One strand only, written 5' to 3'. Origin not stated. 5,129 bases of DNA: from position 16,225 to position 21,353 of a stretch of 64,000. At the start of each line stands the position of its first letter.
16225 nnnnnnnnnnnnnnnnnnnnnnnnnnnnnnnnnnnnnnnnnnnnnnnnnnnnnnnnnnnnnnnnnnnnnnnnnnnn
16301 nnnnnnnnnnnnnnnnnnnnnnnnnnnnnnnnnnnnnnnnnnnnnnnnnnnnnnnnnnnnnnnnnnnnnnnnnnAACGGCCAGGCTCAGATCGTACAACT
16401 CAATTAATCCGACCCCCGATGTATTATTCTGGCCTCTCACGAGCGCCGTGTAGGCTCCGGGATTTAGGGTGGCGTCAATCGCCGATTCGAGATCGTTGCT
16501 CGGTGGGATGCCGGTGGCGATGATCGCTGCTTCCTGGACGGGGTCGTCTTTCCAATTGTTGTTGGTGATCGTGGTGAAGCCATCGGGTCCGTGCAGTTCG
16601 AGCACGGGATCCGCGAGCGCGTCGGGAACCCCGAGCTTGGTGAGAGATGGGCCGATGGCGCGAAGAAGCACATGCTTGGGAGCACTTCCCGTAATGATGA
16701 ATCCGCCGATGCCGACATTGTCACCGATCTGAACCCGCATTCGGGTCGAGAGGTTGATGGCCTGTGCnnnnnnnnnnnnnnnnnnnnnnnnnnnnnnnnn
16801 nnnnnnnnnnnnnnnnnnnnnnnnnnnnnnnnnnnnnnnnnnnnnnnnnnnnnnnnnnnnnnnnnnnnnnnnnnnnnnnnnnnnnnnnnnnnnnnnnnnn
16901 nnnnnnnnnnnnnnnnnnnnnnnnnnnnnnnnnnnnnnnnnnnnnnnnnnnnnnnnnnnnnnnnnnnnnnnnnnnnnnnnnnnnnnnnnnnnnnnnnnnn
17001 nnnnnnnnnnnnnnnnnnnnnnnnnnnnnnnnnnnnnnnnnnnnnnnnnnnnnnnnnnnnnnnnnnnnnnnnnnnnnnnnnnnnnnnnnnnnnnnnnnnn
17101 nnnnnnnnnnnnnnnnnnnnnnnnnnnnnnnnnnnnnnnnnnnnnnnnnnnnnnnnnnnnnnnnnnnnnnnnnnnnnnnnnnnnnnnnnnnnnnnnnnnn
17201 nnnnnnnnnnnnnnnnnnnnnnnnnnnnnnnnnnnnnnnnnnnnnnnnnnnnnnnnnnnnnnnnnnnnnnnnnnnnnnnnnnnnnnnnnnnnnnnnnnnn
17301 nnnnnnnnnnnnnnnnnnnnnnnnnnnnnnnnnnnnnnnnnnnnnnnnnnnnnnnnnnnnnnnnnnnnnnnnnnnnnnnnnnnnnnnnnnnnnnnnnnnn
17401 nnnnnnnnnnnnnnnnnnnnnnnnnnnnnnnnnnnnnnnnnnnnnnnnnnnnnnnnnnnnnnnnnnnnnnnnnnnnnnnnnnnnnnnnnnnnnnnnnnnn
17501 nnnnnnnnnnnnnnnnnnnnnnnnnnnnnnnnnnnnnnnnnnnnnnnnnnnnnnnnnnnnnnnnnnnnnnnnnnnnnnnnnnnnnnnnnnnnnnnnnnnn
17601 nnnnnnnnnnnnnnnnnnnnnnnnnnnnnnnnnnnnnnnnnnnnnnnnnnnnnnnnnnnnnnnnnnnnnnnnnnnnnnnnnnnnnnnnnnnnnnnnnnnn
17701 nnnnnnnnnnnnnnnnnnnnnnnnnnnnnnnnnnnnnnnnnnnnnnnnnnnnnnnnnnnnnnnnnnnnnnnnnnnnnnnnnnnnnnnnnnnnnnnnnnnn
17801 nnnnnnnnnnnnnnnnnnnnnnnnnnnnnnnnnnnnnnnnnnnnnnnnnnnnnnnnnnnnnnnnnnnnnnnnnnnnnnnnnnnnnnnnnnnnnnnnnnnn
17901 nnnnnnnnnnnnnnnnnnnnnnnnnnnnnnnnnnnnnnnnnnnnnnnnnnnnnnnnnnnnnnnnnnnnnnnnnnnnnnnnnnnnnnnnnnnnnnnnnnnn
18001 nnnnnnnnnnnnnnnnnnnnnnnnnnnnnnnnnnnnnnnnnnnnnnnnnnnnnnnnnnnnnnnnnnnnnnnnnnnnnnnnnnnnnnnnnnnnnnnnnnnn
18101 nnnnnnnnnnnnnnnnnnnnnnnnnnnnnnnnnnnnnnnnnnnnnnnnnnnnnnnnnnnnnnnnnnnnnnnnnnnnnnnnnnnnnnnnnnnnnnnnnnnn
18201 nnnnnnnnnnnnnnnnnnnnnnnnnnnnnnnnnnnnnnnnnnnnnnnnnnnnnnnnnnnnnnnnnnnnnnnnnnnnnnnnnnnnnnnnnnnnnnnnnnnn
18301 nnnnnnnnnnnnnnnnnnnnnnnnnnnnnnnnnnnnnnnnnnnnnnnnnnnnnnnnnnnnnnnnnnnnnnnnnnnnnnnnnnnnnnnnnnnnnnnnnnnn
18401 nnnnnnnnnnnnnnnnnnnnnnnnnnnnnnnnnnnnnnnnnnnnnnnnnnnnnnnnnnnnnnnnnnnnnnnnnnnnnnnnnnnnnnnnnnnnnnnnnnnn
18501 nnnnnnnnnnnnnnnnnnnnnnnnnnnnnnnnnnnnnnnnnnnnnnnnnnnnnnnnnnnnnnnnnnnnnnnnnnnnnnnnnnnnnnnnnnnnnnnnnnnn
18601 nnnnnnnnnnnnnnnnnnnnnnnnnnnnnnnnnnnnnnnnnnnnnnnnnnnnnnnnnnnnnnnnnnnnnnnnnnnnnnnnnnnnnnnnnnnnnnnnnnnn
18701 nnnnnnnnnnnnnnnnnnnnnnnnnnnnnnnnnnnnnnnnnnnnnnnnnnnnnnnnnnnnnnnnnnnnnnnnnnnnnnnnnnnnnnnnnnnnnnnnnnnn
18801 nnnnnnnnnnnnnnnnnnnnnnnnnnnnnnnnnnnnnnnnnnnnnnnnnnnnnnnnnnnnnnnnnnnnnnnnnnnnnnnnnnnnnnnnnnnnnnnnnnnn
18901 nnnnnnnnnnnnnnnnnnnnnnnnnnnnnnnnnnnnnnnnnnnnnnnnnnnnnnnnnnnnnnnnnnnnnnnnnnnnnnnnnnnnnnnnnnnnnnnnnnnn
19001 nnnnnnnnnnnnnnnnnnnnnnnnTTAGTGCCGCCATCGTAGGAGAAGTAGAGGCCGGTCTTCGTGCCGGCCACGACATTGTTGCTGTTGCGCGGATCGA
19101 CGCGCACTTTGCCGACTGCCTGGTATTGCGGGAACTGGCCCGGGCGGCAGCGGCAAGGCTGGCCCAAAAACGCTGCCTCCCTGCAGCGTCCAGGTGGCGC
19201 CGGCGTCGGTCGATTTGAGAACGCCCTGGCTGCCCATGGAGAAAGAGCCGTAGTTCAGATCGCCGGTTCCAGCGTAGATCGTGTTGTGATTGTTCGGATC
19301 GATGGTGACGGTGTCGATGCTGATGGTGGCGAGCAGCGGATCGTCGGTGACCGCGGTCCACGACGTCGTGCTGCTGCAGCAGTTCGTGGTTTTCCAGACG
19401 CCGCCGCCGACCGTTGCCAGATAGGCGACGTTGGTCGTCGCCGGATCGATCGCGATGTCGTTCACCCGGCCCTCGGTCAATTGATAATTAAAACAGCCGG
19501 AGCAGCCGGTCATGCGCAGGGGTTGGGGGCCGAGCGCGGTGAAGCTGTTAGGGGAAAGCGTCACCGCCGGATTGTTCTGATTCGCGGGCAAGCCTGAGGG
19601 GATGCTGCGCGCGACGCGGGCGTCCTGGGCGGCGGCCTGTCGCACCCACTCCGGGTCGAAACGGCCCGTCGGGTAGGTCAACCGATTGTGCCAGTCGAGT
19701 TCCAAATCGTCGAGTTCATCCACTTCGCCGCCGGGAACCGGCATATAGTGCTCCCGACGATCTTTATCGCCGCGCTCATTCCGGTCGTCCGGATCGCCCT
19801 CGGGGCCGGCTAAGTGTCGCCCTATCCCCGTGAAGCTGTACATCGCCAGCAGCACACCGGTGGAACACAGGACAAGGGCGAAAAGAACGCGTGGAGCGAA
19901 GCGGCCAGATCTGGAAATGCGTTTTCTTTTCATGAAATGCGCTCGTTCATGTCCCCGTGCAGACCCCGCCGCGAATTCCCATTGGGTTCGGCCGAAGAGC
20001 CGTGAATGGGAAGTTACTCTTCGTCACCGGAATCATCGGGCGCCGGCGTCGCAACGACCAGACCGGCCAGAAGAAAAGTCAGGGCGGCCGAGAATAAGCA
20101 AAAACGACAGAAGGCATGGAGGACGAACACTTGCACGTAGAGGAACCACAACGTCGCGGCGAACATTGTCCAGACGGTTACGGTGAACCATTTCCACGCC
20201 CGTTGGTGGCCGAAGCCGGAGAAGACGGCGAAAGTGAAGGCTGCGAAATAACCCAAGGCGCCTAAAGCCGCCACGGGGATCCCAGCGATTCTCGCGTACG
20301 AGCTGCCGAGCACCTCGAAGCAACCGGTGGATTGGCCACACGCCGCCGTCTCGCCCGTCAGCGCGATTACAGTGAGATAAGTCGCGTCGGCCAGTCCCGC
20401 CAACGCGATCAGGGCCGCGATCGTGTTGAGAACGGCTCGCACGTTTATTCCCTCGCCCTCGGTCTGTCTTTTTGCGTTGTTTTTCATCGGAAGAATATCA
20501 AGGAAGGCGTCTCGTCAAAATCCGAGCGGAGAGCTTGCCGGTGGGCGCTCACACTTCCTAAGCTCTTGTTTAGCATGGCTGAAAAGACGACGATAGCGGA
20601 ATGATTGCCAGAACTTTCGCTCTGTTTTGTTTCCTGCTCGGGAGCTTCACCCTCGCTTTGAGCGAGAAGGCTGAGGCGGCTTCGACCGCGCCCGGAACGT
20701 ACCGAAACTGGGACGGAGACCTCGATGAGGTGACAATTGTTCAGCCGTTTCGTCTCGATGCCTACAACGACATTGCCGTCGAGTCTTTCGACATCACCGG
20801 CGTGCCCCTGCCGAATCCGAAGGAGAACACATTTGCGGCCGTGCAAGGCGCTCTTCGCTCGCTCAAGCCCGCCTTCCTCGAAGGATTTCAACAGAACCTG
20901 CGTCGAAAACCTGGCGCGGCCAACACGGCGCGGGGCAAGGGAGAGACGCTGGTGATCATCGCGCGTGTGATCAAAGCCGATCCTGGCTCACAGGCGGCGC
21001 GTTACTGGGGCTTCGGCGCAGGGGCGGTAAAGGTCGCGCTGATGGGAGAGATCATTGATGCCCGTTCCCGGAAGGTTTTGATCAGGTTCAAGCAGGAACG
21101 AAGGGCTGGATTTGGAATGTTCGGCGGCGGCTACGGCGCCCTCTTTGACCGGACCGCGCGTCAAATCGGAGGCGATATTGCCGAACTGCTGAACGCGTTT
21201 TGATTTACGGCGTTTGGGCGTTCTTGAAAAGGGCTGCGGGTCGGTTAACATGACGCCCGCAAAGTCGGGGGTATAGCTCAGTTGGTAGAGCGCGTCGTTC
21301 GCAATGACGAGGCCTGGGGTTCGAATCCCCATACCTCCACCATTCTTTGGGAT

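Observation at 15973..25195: One PT-linker plus tandem ~130-aa C-terminal module shared by three unrelated secreted proteins: candidate sorting or cell-surface anchoring cassette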

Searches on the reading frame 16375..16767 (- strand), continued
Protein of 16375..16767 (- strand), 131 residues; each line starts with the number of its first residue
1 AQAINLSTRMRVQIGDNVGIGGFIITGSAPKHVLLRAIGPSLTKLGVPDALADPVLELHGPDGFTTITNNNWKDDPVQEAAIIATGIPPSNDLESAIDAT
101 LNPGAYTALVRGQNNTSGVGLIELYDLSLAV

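Call 76: search_solved_structures(query=A3, max_evalue=10, show_alignments=2)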
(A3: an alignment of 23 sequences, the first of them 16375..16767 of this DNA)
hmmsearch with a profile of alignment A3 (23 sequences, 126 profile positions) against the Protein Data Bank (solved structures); distinct sequences matched with E-value up to 10: 0.

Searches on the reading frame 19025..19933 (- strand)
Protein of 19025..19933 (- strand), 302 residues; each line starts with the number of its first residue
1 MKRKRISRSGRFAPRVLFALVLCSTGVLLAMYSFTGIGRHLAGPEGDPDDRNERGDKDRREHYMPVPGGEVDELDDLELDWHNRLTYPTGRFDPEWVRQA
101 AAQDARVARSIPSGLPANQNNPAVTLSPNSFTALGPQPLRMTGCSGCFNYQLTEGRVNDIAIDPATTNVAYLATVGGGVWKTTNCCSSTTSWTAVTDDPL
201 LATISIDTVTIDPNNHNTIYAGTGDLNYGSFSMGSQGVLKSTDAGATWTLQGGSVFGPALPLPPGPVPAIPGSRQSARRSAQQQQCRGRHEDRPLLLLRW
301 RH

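Call 3: search_protein_families(library=pfam, proteins=[window:19025-19933:-], max_evalue=0.1)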
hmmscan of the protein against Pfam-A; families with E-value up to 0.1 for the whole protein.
window:19025-19933:- (302 aa): 1 family
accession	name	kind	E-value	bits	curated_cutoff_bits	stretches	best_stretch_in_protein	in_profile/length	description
PF15902.12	Sortilin-Vps10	-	0.084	12.1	33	0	154-250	22-111/446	Sortilin, neurotensin receptor 3,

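Call 4: search_protein_families(library=ncbifam, proteins=[window:19025-19933:-], max_evalue=0.1)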
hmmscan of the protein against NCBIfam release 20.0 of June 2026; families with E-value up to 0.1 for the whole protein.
window:19025-19933:- (302 aa): 1 family
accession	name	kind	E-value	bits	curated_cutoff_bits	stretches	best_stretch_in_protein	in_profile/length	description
NF045728.1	glycosyl_F510_1955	equivalog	0.02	14.2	175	0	206-259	139-181/246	F510_1955 family glycosylhydrolase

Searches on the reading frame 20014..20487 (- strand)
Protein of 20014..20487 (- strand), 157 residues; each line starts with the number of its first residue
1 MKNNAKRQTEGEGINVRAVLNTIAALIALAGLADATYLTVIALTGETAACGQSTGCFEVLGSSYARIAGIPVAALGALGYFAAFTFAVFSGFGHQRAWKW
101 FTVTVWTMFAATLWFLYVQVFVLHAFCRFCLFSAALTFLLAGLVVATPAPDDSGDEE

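Call 46: search_protein_families(library=pfam, proteins=[window:20014-20487:-], max_evalue=0.001)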
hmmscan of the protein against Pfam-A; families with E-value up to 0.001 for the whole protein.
window:20014-20487:- (157 aa): 1 family
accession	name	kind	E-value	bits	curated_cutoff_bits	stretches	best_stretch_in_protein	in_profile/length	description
PF07884.19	VKOR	-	2.1e-21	76.9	27.5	1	24-143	3-132/134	Vitamin K epoxide reductase family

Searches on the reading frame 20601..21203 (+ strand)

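Call 46: search_protein_families(library=pfam, proteins=[window:20601-21203:+], max_evalue=0.001)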
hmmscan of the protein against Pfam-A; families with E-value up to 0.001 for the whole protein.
window:20601-21203:+ (200 aa): 1 family
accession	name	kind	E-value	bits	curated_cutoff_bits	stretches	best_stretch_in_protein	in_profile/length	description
PF14366.11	DUF4410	-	1.2e-07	32.2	26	1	60-167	3-114/120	Domain of unknown function (DUF4410)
